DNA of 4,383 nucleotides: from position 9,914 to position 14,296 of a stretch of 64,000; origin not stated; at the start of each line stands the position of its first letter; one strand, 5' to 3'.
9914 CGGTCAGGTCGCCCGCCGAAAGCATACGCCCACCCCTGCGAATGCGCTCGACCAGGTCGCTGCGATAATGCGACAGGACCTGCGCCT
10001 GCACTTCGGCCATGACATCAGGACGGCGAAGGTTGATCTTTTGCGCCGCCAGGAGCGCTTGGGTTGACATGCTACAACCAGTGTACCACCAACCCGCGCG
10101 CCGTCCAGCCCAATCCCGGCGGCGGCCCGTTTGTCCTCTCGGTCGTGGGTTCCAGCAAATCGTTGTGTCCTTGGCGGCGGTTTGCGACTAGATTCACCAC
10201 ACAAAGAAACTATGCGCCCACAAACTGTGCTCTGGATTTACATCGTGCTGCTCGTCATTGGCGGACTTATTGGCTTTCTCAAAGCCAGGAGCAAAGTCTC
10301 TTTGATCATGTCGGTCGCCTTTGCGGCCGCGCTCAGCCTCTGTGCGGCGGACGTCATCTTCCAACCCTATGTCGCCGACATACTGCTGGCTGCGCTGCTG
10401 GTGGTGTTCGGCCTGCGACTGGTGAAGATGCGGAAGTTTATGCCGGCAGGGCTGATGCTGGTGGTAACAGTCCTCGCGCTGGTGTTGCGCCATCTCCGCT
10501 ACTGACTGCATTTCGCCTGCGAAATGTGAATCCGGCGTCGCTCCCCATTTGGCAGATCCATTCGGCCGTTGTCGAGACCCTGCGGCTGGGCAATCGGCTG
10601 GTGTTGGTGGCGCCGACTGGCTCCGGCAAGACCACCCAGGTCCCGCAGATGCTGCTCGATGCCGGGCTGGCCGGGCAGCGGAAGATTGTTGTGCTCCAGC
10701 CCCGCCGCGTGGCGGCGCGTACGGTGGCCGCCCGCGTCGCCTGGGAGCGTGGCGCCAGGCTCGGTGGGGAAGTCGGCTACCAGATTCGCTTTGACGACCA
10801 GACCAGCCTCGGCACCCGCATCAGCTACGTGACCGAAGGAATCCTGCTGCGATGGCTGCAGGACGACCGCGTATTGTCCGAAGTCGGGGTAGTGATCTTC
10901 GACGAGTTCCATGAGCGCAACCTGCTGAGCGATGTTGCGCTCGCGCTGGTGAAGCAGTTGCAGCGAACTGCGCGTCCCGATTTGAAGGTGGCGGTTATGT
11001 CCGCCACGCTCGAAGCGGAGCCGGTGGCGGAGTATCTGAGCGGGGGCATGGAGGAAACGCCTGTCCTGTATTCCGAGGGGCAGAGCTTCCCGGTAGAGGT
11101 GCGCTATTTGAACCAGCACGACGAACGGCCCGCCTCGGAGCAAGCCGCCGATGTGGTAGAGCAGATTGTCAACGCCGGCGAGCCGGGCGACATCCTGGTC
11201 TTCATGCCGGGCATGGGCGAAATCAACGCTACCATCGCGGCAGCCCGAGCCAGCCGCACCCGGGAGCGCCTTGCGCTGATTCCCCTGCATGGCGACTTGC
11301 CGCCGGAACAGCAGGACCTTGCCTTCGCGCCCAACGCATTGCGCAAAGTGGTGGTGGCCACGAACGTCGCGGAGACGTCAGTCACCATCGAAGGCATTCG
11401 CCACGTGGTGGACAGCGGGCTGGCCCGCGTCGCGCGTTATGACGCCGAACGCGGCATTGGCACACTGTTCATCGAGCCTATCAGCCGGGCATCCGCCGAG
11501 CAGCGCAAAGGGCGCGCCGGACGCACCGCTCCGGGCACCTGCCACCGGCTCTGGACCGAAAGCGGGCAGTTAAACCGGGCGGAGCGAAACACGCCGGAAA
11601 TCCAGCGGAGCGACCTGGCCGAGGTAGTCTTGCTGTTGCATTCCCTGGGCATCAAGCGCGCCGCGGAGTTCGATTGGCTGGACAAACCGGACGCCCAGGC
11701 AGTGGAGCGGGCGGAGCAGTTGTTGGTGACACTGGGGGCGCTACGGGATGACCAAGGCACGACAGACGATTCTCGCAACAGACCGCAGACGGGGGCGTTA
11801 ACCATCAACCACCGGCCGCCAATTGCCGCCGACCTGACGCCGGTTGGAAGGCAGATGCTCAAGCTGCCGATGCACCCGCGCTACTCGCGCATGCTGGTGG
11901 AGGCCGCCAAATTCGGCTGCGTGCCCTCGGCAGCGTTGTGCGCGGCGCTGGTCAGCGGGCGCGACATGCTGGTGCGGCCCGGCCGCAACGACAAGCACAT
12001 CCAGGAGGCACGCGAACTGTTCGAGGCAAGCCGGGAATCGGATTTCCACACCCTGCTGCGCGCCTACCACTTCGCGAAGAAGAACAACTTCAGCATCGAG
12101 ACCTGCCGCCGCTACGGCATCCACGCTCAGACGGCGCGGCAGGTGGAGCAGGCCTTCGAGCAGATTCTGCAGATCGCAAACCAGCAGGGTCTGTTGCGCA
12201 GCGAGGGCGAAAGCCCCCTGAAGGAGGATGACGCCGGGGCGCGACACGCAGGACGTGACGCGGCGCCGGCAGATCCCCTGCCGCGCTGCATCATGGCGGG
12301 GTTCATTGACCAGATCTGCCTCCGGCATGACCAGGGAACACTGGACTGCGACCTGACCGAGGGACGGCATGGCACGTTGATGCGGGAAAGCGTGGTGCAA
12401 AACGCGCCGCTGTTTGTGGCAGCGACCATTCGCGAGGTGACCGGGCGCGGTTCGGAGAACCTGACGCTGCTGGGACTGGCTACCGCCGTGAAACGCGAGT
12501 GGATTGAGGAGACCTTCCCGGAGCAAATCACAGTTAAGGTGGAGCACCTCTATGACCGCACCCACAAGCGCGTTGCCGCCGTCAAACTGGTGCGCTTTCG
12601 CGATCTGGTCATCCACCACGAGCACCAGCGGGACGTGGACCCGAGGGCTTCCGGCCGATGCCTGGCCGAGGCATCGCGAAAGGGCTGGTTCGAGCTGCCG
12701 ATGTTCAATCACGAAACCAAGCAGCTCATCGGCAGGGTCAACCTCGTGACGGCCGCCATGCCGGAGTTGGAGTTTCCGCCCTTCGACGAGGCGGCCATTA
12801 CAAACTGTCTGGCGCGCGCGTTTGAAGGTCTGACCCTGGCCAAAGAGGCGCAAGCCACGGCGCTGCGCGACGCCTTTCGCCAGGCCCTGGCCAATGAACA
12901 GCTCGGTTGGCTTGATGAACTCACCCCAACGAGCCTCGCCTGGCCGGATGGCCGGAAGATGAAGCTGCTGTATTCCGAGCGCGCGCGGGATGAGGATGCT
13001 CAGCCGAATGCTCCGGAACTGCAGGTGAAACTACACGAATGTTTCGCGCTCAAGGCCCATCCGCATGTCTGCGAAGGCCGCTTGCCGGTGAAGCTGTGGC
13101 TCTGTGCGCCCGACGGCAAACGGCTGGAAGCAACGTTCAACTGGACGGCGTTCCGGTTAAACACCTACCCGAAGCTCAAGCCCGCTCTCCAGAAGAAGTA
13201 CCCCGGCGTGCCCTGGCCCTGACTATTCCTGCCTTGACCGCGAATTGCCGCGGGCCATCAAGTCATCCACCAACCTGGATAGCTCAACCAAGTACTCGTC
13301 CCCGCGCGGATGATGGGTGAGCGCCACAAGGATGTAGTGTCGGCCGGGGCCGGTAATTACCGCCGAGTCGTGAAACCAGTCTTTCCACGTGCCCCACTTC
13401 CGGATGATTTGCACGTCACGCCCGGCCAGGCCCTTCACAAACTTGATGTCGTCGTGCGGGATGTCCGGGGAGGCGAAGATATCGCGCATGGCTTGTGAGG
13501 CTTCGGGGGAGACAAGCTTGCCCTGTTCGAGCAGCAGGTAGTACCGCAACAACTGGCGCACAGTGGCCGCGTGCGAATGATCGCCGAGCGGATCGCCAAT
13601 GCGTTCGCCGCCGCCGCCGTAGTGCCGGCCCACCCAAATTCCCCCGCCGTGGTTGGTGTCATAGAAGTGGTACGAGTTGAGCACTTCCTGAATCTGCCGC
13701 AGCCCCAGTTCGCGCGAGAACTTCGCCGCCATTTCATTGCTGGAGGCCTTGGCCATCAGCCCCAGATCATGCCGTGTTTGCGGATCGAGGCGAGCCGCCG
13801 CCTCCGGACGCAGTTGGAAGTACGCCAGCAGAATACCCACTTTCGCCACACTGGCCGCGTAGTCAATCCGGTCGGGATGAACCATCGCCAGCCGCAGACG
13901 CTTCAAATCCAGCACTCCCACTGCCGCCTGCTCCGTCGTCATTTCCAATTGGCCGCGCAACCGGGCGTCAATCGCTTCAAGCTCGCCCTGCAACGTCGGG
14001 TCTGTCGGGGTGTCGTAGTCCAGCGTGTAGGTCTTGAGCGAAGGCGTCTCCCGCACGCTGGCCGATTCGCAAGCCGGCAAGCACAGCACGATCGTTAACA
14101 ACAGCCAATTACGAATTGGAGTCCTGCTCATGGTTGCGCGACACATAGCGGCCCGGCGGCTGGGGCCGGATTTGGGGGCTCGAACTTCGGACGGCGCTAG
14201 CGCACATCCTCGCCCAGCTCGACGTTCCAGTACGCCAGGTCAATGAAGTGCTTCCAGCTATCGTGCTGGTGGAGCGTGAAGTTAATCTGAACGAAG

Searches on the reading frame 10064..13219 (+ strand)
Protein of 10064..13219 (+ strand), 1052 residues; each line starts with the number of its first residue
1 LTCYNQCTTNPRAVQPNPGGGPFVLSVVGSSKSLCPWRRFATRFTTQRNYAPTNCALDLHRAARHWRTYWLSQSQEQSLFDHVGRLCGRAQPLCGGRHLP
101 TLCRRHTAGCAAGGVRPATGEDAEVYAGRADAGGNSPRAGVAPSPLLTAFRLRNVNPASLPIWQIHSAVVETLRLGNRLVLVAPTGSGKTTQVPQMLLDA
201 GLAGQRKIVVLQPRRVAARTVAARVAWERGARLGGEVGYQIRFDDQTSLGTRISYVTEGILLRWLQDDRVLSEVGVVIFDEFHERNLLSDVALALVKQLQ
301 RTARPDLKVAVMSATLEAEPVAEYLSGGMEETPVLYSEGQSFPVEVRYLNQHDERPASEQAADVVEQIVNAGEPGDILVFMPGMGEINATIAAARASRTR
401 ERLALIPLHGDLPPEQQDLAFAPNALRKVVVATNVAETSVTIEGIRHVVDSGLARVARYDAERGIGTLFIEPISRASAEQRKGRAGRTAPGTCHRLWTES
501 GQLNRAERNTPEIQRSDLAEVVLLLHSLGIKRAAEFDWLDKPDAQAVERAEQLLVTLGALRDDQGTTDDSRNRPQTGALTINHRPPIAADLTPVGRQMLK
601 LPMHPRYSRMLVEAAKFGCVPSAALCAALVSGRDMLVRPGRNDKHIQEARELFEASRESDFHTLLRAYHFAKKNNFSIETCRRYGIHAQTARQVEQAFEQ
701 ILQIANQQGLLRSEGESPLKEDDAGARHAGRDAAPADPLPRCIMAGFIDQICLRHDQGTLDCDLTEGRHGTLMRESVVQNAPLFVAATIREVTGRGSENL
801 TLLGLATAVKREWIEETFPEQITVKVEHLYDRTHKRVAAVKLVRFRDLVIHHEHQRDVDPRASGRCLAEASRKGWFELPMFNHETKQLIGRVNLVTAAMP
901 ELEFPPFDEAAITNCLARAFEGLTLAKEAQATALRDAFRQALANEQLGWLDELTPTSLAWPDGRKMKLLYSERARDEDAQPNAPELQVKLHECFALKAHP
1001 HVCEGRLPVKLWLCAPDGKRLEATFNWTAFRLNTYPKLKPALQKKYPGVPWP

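Call 65: search_protein_families(library=pfam, proteins=[window:10064-13219:+], max_evalue=0.00001)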
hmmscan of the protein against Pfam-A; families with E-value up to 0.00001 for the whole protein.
window:10064-13219:+ (1052 aa): 4 families
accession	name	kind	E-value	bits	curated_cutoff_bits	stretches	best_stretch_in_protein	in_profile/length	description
PF08482.15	HrpB_C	-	6.3e-20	72.3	25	1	918-1052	4-130/133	ATP-dependent helicase C-terminal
PF00270.35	DEAD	-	2.1e-13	50.8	26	1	164-320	2-163/167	DEAD/DEAH box helicase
PF00271.37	Helicase_C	-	1.3e-10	41.9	23.5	1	363-488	4-109/110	Helicase conserved C-terminal domain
PF21010.2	HA2_C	-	3.1e-07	31.3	21.3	1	604-662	1-75/77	Helicase associated domain (HA2), ratchet-like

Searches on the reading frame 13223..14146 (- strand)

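Call 65: search_protein_families(library=pfam, proteins=[window:13223-14146:-], max_evalue=0.00001)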
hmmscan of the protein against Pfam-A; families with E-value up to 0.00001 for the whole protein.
window:13223-14146:- (307 aa): 1 family
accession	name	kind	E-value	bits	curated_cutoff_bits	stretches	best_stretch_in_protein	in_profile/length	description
PF13354.11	Beta-lactamase2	-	3.7e-12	46.5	22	1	139-277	90-214/214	Beta-lactamase enzyme family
